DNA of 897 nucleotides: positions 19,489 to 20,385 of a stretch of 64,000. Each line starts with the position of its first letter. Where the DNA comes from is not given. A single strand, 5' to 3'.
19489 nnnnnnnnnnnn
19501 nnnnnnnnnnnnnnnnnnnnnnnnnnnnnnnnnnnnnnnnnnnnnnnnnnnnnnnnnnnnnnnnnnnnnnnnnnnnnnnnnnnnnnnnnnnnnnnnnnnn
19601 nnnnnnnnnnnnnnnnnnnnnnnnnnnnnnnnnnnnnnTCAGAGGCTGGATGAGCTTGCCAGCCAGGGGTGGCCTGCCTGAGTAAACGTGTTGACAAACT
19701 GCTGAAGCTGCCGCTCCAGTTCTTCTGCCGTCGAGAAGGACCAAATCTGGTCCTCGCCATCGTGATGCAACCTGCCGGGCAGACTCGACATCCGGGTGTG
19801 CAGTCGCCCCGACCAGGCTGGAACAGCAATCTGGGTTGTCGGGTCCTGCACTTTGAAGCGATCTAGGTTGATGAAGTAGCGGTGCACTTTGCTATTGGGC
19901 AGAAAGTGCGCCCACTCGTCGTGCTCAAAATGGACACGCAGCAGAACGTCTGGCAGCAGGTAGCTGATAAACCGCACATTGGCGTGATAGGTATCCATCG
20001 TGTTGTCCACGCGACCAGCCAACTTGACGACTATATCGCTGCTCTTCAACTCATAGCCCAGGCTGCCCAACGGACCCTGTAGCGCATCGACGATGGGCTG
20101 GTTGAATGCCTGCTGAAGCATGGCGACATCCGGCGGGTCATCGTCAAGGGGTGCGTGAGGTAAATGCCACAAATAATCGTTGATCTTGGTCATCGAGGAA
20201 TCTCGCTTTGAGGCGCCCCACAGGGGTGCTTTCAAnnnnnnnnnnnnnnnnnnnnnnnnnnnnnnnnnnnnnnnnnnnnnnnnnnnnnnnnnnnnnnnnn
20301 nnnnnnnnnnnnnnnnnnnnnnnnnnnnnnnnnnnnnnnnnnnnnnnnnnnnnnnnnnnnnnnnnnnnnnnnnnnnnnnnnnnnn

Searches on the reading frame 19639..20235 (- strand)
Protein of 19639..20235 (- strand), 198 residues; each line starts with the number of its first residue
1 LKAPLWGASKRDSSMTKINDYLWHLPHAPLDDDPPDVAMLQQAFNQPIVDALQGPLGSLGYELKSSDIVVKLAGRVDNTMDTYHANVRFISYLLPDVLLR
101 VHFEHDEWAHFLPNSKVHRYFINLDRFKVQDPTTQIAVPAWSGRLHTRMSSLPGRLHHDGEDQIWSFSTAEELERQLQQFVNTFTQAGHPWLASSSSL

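Call 4: search_protein_families(library=pfam, proteins=[window:19639-20235:-], max_evalue=0.01)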
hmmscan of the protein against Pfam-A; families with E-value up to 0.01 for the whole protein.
window:19639-20235:- (198 aa): 1 family
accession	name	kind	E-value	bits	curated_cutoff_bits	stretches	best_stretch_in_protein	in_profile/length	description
PF14137.11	DUF4304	-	0.0074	16.7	23.2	0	96-193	23-114/115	Domain of unknown function (DUF4304)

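Call 5: search_protein_families(library=ncbifam, proteins=[window:19639-20235:-], max_evalue=0.01)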
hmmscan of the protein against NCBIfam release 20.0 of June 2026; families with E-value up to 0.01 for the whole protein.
window:19639-20235:- (198 aa): 0 families

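Call 38: find_homologous_proteins(query=window:19639-20193:-, max_evalue=0.001)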
Query window:19639-20193:- (184 aa): 81 proteins with E <= 0.001 among 129 candidates.
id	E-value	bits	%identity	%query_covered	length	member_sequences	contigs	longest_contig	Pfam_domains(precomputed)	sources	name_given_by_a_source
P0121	1.3e-122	424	100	100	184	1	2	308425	-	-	-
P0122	7.7e-90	317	73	100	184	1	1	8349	-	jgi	jgi:hypothetical protein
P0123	7.4e-88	311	72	100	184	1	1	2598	-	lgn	-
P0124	2.0e-86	306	71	100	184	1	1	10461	-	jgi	jgi:hypothetical protein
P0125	1.1e-83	297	69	100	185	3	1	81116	-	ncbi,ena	-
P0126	3.6e-83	296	67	100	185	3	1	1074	-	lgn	-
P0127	5.9e-82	292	68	100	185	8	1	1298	-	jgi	jgi:hypothetical protein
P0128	1.3e-81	291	67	100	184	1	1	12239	-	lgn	-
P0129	1.6e-81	290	68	100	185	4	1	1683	-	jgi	jgi:hypothetical protein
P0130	8.2e-81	288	65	100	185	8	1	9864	-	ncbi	-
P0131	1.5e-80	287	67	100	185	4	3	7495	-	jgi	jgi:hypothetical protein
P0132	7.1e-80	285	65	100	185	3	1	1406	-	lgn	-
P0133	1.7e-79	284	64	100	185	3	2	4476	-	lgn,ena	-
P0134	1.0e-77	278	64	100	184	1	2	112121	-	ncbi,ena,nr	ncbi:MAG TPA: hypothetical protein ENI95_03210 [Chloroflexi bacterium]|nr:hypothetical protein [Chlo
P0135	1.4e-77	277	63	100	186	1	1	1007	-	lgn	-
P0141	1.9e-75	271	66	100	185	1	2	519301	-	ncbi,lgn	-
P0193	1.6e-55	206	50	99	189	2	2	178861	-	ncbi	-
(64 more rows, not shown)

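Call 39: find_encoding_contigs(protein=P0122, flank=9000, max_places=2)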
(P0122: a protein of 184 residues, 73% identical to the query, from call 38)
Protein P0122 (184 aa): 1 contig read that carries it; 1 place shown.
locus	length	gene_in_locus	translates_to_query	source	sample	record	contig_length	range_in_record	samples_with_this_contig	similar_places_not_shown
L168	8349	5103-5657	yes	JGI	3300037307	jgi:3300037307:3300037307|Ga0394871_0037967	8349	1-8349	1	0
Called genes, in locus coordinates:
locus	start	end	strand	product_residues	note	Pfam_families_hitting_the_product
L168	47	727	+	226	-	PF12698:ABC2_membrane_3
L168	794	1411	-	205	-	PF13473:Cupredoxin_1, PF00127:Copper-bind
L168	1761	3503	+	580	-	PF01257:2Fe-2S_thioredx, PF01512:Complex1_51K, PF10531:SLBB, PF22461:SLBB_2, PF10589:NADH_4Fe-4S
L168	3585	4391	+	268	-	PF02634:FdhD-NarQ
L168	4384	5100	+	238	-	PF13510:Fer2_4, PF13237:Fer4_10 (faint), PF22117:Fer4_Nqo3, PF12838:Fer4_7, PF00037:Fer4 (weak)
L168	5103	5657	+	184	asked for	-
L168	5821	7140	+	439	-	PF00069:Pkinase, PF07714:PK_Tyr_Ser-Thr, PF00196:GerE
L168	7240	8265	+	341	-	PF00437:T2SSE, PF27713:UCP018868 (faint)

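Call 40: find_encoding_contigs(protein=P0124, flank=9000, max_places=2)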
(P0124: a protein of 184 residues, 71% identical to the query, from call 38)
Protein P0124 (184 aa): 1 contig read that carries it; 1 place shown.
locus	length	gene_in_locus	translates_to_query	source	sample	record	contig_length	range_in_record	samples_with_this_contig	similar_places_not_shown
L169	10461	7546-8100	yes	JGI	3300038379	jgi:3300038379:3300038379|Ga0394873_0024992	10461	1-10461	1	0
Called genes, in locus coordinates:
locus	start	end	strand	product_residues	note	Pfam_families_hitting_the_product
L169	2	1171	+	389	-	?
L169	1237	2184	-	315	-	-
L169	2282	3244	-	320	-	-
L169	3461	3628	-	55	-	-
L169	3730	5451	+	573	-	PF01257:2Fe-2S_thioredx, PF01512:Complex1_51K, PF10531:SLBB (weak), PF22461:SLBB_2, PF10589:NADH_4Fe-4S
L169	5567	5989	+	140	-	-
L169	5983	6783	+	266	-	PF02634:FdhD-NarQ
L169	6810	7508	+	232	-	PF13510:Fer2_4, PF13237:Fer4_10 (faint), PF22117:Fer4_Nqo3 (weak), PF12838:Fer4_7, PF13187:Fer4_9 (weak), PF00037:Fer4 (weak)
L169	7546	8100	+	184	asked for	-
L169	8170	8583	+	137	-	PF04879:Molybdop_Fe4S4, PF00384:Molybdopterin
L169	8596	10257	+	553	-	PF00384:Molybdopterin, PF01568:Molydop_binding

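Call 41: find_encoding_contigs(protein=P0125, flank=9000, max_places=2)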
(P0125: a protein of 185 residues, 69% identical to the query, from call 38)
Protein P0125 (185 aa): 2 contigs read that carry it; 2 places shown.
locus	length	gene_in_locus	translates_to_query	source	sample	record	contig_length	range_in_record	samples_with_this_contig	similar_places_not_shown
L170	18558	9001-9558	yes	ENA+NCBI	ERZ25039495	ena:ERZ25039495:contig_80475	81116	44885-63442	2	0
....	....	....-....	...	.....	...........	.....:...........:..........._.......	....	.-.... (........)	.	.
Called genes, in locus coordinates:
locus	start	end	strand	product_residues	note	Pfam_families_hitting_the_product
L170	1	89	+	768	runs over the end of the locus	PF02687:FtsX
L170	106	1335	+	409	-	PF25919:BSH_CusB (faint), PF00364:Biotin_lipoyl (faint), PF25917:BSH_RND (weak), PF25990:Beta-barrel_YknX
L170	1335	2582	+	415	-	PF25919:BSH_CusB (faint), PF00364:Biotin_lipoyl (faint), PF25984:BSH_YknX (faint), PF25990:Beta-barrel_YknX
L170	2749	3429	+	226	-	PF13431:TPR_17 (faint), PF07719:TPR_2 (faint), PF13181:TPR_8 (faint), PF13371:TPR_9 (weak), PF13414:TPR_11 (weak), PF13432:TPR_16 (weak), PF00515:TPR_1 (weak), PF13414:TPR_11, +2 more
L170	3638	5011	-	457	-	PF01425:Amidase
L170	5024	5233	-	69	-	-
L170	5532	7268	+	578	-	PF01257:2Fe-2S_thioredx, PF01512:Complex1_51K, PF10531:SLBB (weak), PF22461:SLBB_2, PF10589:NADH_4Fe-4S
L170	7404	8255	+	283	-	PF02634:FdhD-NarQ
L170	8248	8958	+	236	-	PF00111:Fer2, PF13510:Fer2_4, PF13237:Fer4_10 (faint), PF22117:Fer4_Nqo3 (weak), PF12838:Fer4_7 (weak), PF13187:Fer4_9 (weak), PF00037:Fer4 (weak)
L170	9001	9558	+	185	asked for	-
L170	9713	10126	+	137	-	PF04879:Molybdop_Fe4S4, PF00384:Molybdopterin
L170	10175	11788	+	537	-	PF00384:Molybdopterin, PF01568:Molydop_binding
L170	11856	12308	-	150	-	PF00027:cNMP_binding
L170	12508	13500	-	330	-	PF00781:DAGK_cat, PF19279:YegS_C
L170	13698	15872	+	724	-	PF04879:Molybdop_Fe4S4, PF00384:Molybdopterin, PF01568:Molydop_binding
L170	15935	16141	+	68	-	-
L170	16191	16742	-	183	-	-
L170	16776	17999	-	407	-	PF04389:Peptidase_M28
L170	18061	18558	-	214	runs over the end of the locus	-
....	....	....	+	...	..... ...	-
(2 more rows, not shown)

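Call 53: search_protein_families(library=pfam, proteins=[L169:5567-5989:+], max_evalue=0.0001)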
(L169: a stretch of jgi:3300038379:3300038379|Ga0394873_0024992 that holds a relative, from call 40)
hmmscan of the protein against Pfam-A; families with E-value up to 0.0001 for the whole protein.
L169:5567-5989:+ (140 aa): 0 families

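Call 58: search_protein_families(library=ncbifam, proteins=[window:19639-20193:-], max_evalue=0.001)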
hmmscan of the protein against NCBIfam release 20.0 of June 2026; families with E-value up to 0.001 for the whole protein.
window:19639-20193:- (184 aa): 0 families

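Call 63: find_encoding_contigs(protein=P0141, flank=7000, max_places=1)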
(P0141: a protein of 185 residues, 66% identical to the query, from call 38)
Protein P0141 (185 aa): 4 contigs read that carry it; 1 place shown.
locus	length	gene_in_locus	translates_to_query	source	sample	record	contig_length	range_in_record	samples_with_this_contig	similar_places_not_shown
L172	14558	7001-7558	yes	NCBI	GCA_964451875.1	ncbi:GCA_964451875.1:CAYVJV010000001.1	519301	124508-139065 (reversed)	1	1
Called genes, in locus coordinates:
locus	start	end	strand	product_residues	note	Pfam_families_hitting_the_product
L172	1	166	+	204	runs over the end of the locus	PF01252:Peptidase_A8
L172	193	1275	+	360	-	-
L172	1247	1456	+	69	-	-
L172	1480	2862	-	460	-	PF01425:Amidase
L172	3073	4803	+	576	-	PF01257:2Fe-2S_thioredx, PF01512:Complex1_51K, PF10531:SLBB, PF22461:SLBB_2, PF10589:NADH_4Fe-4S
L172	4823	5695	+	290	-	PF02634:FdhD-NarQ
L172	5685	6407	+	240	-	PF00111:Fer2, PF13510:Fer2_4, PF22117:Fer4_Nqo3 (weak), PF12838:Fer4_7 (weak), PF00037:Fer4 (weak)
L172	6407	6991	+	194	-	PF00775:Dioxygenase_C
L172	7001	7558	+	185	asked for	-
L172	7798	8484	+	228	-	-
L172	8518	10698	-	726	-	PF04879:Molybdop_Fe4S4, PF00384:Molybdopterin, PF01568:Molydop_binding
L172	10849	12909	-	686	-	PF04879:Molybdop_Fe4S4, PF00384:Molybdopterin, PF01568:Molydop_binding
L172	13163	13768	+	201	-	PF00072:Response_reg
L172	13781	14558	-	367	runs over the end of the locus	PF02073:Peptidase_M29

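Call 64: find_encoding_contigs(protein=P0193, flank=7000, max_places=1)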
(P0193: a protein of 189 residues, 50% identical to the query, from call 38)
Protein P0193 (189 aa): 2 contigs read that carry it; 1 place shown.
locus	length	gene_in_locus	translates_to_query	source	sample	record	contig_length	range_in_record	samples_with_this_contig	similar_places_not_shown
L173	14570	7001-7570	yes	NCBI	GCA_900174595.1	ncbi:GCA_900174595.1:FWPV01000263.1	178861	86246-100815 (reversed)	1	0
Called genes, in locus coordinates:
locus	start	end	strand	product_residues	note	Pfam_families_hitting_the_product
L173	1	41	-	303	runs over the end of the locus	-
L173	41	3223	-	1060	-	PF00989:PAS, PF13426:PAS_9, PF13185:GAF_2, PF01590:GAF, PF13492:GAF_3, PF01590:GAF, PF13185:GAF_2, PF13492:GAF_3, +9 more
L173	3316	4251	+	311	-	PF00551:Formyl_trans_N, PF02911:Formyl_trans_C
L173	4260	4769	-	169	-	PF00881:Nitroreductase, PF14512:TM1586_NiRdase (faint), PF00881:Nitroreductase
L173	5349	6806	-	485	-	PF01425:Amidase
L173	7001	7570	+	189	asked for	-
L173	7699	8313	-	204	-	PF01613:Flavin_Reduct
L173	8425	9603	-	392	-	PF04389:Peptidase_M28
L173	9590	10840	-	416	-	PF04389:Peptidase_M28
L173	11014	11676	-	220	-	PF00215:OMPdecase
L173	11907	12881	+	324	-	PF02469:Fasciclin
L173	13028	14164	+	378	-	PF00583:Acetyltransf_1 (faint)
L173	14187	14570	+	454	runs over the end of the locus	PF13347:MFS_2, PF07690:MFS_1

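Call 65: predict_structure(alignment_id=A3)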
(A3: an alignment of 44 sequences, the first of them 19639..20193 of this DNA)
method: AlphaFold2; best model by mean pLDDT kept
length: 184 residues; sequences in the alignment: 44
mean_pLDDT: 92.1   pTM: 0.89
mean pLDDT of the five models: 92.1, 89.8, 88.2, 87.7, 85.7
residues with pLDDT >= 90: 140; 70-90: 34; 50-70: 9; < 50: 1
segments of 3 or more residues with pLDDT < 50: none
pLDDT, mean of each block of 10 residues (from residue 1): 72 82 94 98 97 87 76 97 97 91 97 94 93 96 97 98 98 97 84
secondary structure, 60 per line:
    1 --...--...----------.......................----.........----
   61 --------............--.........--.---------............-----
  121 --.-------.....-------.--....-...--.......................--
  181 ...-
elements in order: E3-5 E8-10 H21-43 E48-56 E69-80 E83-91 E104-115 E131-135 H146-149 E151-153 H156-178

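Call 67: fold_search(model_id=the predicted structure, library=pdb)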
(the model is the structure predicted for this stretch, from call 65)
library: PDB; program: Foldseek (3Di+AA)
matches with E <= 10: 242; with E <= 0.001: 0
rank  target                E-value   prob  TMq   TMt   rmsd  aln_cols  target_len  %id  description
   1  9y9l_Y                2.4e-02  0.90  0.34  0.26   7.1       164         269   10  CP at the barbed end with one cofilin on second-to-last subunit (released 2026-03-04)
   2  3aa1_A                4.7e-02  0.80  0.34  0.26   7.3       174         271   13  Crystal structure of Actin capping protein in complex with the Cp-binding motif derived from CKIP-1 (released 2010-08-04)
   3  9b85_N                4.7e-02  0.77  0.32  0.24   7.6       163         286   11  Cryo-EM structure of human dynactin complex bound to Chlamydia effector Dre1 (released 2025-04-16)
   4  9yim_Y                5.0e-02  0.77  0.31  0.24   7.5       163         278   11  Capping protein bound to the barbed end of F-actin (released 2026-03-04)
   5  9y9m_Y                5.3e-02  0.77  0.34  0.26   7.5       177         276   10  Capping protein bound to the barbed end of cofilactin (released 2026-03-04)
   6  4zor_D                7.4e-02  0.69  0.29  0.38  13.6       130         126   15  The structure of the S37P MS2 viral capsid assembly. (released 2016-09-07)
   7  7pdz_F                9.2e-02  0.69  0.37  0.28   7.0       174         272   11  Structure of capping protein bound to the barbed end of a cytoplasmic actin filament (released 2021-09-01)
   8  3lk2_A                9.8e-02  0.69  0.37  0.28   7.4       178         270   12  Crystal structure of CapZ bound to the uncapping motif from CARMIL (released 2010-04-07)
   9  9b7j_N                9.8e-02  0.63  0.32  0.24   7.6       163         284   11  Cryo-EM structure of human dynactin complex bound to Chlamydia effector Dre1 (released 2025-04-16)
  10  7t5q_I                9.8e-02  0.54  0.36  0.27   9.7       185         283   12  Cryo-EM Structure of a Transition State of Arp2/3 Complex Activation (released 2023-06-14)
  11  8f8q_G                1.0e-01  0.75  0.38  0.28   6.8       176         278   11  Cryo-EM structure of the CapZ-capped barbed end of F-actin (released 2023-06-07)
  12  7ds6_A                1.0e-01  0.69  0.35  0.27   7.4       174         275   13  Crystal structure of actin capping protein in complex with twinflin-1/CD2AP CPI chimera peptide (TWN-CDC) (released 2021-03-03)
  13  1izn_A                1.0e-01  0.54  0.31  0.23   8.1       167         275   11  Crystal Structure of Actin Filament Capping Protein CapZ (released 2003-04-08)
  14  3lk3_A                1.0e-01  0.41  0.27  0.21   8.2       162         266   12  Crystal structure of CapZ bound to the CPI and CSI uncapping motifs from CARMIL (released 2010-04-07)
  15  4zor_C                1.2e-01  0.66  0.29  0.39  13.9       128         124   13  The structure of the S37P MS2 viral capsid assembly. (released 2016-09-07)
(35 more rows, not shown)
